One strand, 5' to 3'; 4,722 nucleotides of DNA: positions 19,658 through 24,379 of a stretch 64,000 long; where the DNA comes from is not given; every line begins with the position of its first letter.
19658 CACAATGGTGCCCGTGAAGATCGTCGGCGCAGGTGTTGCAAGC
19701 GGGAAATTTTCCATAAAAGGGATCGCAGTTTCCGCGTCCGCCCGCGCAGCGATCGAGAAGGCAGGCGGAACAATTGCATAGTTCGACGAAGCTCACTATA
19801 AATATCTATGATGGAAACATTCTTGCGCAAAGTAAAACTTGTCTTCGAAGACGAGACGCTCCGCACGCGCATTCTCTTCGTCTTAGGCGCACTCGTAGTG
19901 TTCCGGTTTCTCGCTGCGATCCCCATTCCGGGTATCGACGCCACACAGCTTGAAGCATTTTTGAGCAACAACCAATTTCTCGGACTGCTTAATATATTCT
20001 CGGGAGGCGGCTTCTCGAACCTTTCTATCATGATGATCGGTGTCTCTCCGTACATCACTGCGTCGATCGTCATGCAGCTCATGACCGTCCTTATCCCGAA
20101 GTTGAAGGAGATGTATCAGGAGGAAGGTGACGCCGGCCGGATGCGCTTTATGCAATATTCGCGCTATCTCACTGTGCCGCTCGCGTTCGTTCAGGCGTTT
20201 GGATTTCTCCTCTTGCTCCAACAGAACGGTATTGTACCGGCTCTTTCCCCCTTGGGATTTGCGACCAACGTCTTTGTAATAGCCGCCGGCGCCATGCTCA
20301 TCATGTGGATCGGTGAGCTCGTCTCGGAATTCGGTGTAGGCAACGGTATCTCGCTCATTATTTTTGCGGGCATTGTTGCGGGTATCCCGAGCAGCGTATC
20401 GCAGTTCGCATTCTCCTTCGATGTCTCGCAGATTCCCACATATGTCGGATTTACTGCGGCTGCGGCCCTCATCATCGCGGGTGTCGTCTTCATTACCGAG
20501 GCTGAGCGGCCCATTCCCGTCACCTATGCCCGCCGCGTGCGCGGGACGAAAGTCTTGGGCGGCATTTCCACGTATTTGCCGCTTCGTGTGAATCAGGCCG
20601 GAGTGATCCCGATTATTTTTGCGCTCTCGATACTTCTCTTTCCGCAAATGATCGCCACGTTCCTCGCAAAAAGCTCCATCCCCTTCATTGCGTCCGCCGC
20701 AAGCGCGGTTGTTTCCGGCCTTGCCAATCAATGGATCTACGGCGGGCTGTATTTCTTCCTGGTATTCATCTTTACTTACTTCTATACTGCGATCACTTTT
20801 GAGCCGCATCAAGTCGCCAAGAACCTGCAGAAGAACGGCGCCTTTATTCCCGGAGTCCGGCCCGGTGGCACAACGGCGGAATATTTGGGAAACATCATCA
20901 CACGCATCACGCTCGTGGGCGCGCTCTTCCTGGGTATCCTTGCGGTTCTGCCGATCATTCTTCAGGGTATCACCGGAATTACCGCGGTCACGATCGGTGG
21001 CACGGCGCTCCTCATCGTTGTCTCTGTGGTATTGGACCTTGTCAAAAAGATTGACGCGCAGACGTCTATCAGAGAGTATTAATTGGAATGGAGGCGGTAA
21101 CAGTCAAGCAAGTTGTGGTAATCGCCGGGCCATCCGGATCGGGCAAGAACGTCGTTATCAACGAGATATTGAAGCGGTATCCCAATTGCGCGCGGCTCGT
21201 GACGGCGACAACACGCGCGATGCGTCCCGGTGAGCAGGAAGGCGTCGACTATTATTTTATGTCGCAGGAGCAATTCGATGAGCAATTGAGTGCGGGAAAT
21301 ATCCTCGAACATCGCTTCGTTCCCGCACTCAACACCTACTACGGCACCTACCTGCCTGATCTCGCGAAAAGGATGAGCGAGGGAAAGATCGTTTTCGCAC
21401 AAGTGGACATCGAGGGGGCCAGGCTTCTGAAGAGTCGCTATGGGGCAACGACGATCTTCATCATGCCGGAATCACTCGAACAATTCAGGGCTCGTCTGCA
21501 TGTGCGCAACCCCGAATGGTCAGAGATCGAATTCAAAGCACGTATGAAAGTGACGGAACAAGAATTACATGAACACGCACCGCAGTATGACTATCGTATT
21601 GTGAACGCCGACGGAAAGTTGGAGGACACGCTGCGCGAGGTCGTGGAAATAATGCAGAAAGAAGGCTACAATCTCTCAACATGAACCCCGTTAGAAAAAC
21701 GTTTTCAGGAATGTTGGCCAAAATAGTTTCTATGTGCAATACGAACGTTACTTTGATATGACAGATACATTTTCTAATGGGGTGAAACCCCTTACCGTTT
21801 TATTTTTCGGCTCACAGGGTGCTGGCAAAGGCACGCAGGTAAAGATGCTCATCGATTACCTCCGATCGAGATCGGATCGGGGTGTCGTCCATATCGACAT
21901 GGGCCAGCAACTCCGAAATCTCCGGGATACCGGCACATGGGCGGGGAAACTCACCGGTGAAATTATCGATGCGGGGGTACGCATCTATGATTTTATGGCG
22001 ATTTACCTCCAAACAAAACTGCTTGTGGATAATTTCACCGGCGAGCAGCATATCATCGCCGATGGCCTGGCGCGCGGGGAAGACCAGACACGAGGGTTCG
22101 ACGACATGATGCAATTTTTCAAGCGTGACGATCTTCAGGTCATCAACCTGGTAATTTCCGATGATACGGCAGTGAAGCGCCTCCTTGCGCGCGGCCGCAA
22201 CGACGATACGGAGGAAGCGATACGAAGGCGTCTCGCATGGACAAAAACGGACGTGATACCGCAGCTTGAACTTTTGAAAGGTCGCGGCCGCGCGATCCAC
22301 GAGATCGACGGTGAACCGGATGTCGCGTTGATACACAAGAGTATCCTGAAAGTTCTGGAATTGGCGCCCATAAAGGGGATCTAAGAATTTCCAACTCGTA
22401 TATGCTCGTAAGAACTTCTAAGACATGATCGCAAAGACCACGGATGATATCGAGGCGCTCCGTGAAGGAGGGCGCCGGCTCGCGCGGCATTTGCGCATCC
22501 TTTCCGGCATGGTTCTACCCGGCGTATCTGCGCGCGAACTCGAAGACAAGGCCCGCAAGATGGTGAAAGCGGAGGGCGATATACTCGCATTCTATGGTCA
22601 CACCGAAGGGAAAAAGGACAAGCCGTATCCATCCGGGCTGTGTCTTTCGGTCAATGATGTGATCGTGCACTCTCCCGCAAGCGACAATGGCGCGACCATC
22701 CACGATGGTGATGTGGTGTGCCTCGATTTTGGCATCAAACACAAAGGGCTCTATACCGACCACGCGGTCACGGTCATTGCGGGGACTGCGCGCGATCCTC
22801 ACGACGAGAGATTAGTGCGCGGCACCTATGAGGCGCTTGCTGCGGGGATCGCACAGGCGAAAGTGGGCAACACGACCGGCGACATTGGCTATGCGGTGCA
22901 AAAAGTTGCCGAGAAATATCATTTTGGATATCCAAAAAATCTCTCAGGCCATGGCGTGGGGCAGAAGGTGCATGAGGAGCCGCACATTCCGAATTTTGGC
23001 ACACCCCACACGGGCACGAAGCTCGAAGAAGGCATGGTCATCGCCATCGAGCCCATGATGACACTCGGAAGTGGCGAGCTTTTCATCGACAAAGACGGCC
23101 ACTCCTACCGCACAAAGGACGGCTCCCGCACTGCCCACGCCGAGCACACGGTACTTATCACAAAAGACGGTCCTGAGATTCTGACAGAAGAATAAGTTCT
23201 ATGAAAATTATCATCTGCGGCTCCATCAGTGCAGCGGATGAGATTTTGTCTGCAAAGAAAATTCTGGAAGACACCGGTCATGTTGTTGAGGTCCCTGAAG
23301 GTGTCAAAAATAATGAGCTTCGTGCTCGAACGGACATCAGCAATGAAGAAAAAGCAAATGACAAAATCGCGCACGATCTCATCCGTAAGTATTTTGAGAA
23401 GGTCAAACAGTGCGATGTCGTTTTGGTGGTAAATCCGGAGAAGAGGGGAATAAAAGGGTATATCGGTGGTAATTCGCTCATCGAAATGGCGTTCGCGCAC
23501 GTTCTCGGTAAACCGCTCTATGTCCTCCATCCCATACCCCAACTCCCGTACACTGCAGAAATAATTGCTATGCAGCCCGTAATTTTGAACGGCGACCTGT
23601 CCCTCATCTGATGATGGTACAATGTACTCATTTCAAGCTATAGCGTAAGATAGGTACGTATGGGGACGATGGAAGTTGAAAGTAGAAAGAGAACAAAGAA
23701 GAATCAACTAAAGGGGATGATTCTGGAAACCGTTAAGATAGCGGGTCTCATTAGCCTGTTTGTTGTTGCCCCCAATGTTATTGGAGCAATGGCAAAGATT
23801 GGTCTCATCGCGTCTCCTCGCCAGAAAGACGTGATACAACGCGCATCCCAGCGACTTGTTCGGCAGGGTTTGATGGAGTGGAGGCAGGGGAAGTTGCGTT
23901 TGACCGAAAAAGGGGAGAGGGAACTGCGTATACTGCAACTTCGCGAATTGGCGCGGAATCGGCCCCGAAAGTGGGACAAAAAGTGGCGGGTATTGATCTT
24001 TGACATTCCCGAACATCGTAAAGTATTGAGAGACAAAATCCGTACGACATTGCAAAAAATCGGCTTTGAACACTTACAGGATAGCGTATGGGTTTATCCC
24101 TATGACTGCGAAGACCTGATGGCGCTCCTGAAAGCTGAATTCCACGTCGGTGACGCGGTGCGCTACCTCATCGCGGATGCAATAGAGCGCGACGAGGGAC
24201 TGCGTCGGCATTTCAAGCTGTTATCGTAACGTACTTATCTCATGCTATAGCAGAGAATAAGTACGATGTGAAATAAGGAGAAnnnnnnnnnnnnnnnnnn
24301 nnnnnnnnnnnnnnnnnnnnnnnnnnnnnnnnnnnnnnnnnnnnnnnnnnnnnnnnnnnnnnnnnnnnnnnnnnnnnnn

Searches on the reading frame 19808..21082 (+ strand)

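Call 21: search_protein_families(library=pfam, proteins=[window:19808-21082:+], max_evalue=0.01)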
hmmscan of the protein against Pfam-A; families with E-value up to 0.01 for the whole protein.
window:19808-21082:+ (424 aa): 1 family
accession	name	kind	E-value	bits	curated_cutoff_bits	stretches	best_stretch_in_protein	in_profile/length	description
PF00344.25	SecY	-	3.9e-101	338.9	32.2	1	73-412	1-306/306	SecY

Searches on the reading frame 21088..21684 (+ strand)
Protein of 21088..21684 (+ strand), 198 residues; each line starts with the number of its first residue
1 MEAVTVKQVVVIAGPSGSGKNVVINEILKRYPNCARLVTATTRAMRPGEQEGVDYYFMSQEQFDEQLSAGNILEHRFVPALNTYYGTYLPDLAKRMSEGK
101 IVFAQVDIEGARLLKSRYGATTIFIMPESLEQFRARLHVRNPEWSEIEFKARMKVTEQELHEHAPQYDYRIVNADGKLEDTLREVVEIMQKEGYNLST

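Call 21: search_protein_families(library=pfam, proteins=[window:21088-21684:+], max_evalue=0.01)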
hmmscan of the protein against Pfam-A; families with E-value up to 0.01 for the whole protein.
window:21088-21684:+ (198 aa): 5 families
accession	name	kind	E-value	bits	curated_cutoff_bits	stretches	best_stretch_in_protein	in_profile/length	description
PF00625.27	Guanylate_kin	-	6.3e-31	107.9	25.2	1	8-192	3-182/182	Guanylate kinase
PF13671.12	AAA_33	-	0.0011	19.7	27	0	9-60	1-51/143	AAA domain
PF00005.33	ABC_tran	-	0.0054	17.8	25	0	7-67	11-74/137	ABC transporter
PF13401.12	AAA_22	-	0.0069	17.1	27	0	7-44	5-43/130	AAA domain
PF13245.12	AAA_19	-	0.0084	16.7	25.1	0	5-45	9-54/134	AAA domain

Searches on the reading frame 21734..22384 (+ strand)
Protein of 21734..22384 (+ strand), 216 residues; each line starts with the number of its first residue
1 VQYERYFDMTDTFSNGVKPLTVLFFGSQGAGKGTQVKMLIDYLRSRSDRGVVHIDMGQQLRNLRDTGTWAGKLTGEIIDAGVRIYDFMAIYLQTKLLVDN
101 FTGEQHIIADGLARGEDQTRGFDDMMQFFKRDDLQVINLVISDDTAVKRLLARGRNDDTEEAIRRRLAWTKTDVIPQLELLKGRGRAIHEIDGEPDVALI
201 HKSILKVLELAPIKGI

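Call 21: search_protein_families(library=pfam, proteins=[window:21734-22384:+], max_evalue=0.01)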
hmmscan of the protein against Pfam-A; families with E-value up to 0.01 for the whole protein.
window:21734-22384:+ (216 aa): 4 families
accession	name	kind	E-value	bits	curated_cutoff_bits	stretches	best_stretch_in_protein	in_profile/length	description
PF00406.28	ADK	-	2.6e-17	63.8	26.8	1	25-181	2-146/151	Adenylate kinase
PF13207.12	AAA_17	-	2e-11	44.8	27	1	26-164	2-136/136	AAA domain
PF06414.18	Zeta_toxin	-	1.6e-05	24.9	22.3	1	9-56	7-51/199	Zeta toxin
PF10412.15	TrwB_AAD_bind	-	0.006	15.9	20.5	1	21-57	17-53/387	Type IV secretion-system coupling protein DNA-binding domain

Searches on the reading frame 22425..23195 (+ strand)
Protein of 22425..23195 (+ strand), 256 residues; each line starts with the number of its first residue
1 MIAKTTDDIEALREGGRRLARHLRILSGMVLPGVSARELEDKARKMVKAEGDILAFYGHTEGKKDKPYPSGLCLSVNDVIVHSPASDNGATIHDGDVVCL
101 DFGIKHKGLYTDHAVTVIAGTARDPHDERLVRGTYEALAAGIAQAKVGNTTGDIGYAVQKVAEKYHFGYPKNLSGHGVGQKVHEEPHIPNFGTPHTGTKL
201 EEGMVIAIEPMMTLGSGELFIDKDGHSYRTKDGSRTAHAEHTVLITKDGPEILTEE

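Call 21: search_protein_families(library=pfam, proteins=[window:22425-23195:+], max_evalue=0.01)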
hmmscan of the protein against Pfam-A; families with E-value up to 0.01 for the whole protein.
window:22425-23195:+ (256 aa): 1 family
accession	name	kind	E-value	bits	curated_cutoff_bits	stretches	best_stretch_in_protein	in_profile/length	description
PF00557.29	Peptidase_M24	-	6.5e-42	144.1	23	1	10-247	1-208/208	Metallopeptidase family M24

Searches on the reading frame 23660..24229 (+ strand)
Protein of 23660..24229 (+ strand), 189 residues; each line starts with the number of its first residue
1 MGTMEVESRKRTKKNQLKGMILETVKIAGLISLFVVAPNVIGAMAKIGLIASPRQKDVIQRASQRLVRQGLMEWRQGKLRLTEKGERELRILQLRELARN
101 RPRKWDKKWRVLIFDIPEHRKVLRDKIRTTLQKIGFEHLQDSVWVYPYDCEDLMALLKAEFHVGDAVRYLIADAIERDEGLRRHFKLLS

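Call 21: search_protein_families(library=pfam, proteins=[window:23660-24229:+], max_evalue=0.01)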
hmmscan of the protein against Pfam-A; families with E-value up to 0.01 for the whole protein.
window:23660-24229:+ (189 aa): 1 family
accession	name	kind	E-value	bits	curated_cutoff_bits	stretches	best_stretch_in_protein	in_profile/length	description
PF20803.2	PaaX_M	-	5.5e-22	78.1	24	1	103-177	2-76/83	PaaX protein central Cas2-like domain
